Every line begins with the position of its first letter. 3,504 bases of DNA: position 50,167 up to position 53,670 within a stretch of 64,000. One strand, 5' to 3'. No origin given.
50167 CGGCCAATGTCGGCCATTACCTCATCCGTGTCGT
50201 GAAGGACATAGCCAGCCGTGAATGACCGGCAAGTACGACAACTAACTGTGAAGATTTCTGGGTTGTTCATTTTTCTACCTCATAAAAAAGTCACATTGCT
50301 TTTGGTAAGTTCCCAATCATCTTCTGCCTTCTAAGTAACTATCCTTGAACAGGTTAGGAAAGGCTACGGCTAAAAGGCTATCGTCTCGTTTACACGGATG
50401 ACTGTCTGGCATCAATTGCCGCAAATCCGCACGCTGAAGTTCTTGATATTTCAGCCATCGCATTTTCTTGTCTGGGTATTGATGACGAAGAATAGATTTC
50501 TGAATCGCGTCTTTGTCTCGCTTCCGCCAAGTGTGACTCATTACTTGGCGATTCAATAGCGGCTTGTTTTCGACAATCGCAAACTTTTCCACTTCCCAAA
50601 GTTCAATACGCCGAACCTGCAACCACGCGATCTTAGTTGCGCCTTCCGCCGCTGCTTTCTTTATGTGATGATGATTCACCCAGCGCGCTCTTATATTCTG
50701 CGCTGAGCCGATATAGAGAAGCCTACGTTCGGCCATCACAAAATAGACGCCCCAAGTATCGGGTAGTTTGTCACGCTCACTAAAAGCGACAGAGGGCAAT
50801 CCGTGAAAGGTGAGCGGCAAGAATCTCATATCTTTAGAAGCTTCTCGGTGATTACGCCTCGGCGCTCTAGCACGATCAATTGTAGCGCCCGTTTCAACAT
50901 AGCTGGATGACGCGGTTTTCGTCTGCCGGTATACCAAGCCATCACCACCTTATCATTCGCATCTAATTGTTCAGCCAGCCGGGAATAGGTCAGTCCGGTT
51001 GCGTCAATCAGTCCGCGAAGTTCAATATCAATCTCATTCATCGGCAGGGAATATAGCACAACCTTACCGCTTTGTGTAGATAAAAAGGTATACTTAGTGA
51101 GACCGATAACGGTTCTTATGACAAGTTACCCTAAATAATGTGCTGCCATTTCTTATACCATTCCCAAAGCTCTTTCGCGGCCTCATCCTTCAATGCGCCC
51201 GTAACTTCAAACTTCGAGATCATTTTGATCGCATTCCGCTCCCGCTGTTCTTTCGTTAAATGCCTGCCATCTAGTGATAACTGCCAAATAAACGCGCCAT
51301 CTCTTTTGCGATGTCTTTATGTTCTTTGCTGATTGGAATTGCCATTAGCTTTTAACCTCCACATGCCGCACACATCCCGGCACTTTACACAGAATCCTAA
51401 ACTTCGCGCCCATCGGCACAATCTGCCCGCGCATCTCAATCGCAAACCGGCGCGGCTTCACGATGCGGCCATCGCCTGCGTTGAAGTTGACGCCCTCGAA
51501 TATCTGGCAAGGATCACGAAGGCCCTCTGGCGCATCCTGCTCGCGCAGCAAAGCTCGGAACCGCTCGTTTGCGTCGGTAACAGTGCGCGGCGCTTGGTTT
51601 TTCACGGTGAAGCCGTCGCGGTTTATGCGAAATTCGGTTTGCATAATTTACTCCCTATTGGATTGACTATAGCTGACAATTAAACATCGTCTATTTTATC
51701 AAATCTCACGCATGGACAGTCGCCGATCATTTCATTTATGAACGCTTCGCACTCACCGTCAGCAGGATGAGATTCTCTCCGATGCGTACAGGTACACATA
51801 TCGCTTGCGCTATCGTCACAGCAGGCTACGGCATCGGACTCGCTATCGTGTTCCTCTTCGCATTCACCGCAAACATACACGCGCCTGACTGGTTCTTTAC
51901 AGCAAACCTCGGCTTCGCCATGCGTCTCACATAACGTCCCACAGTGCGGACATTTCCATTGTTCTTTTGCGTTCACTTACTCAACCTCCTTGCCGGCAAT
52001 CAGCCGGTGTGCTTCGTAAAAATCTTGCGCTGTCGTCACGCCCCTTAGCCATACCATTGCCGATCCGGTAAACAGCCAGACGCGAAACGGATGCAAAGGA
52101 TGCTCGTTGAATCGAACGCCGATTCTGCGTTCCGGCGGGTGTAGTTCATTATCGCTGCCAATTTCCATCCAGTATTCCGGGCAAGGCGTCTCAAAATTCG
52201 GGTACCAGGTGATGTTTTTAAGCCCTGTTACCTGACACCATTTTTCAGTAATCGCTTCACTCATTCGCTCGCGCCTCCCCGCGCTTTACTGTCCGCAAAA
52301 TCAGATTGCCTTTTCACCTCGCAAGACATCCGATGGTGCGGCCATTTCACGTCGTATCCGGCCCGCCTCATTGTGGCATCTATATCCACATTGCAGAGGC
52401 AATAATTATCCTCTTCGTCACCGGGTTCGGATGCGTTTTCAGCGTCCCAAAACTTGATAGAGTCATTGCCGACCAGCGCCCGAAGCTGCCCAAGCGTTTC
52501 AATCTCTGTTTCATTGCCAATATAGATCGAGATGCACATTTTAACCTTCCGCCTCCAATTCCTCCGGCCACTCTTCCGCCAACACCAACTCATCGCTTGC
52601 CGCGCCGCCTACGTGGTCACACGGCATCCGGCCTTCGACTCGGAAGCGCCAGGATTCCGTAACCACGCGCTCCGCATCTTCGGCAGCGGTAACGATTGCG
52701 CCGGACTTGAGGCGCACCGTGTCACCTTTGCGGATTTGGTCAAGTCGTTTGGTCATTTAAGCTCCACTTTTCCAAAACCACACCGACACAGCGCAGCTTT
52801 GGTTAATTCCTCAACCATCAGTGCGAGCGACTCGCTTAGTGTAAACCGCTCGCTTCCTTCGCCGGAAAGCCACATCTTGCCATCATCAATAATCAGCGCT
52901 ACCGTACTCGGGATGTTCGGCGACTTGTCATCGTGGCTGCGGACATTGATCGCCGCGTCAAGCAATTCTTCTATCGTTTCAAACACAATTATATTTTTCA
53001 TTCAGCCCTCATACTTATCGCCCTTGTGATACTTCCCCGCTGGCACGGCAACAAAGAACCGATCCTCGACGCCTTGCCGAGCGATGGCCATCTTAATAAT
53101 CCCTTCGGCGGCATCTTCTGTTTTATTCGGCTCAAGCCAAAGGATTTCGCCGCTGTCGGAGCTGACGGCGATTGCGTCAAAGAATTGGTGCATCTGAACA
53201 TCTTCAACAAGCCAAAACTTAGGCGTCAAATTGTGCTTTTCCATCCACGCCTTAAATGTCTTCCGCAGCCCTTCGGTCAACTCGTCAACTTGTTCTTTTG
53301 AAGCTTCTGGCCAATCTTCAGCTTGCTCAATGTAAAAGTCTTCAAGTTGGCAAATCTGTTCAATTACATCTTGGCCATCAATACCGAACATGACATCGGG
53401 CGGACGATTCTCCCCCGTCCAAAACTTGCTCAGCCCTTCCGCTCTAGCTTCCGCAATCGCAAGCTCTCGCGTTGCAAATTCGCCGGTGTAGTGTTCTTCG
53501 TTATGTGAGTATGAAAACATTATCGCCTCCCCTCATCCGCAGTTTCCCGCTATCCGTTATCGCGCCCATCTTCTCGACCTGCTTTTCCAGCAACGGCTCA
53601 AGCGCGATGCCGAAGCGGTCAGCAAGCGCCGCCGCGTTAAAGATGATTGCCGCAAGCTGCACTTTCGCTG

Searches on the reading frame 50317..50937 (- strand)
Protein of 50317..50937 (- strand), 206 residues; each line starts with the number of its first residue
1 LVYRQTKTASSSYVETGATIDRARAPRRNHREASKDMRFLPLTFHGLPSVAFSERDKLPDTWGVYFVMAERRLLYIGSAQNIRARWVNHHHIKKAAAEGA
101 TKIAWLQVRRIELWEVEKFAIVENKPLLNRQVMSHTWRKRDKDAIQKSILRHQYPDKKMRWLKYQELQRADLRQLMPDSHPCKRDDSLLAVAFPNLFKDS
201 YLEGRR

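Call 31: search_protein_families(library=pfam, proteins=[window:50317-50937:-], max_evalue=0.01)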
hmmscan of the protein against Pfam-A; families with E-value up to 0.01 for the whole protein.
window:50317-50937:- (206 aa): 2 families
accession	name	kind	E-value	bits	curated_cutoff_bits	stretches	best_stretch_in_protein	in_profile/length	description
PF01541.30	GIY-YIG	-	4.2e-05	24.2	22.6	1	62-110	2-43/78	GIY-YIG catalytic domain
PF20815.3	GIY_YIG_2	-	0.00023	21.6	22.4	0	70-101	30-63/153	GIY-YIG catalytic domain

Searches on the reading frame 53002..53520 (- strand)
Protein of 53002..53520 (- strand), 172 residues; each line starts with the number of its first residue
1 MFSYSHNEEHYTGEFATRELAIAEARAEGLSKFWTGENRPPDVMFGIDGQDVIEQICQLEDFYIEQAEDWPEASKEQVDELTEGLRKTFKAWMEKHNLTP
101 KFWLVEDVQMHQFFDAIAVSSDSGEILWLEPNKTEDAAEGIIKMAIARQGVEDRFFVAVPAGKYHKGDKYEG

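Call 31: search_protein_families(library=pfam, proteins=[window:53002-53520:-], max_evalue=0.01)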
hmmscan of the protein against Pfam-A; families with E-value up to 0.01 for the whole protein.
window:53002-53520:- (172 aa): 0 families

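Call 46: search_protein_families(library=phrogs, proteins=[window:53002-53520:-], max_evalue=0.001)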
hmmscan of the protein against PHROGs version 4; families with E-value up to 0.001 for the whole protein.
window:53002-53520:- (172 aa): 1 family
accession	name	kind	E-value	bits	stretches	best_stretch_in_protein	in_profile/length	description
phrog_1672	-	unknown function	2.5e-18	67.3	1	4-113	34-153/168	-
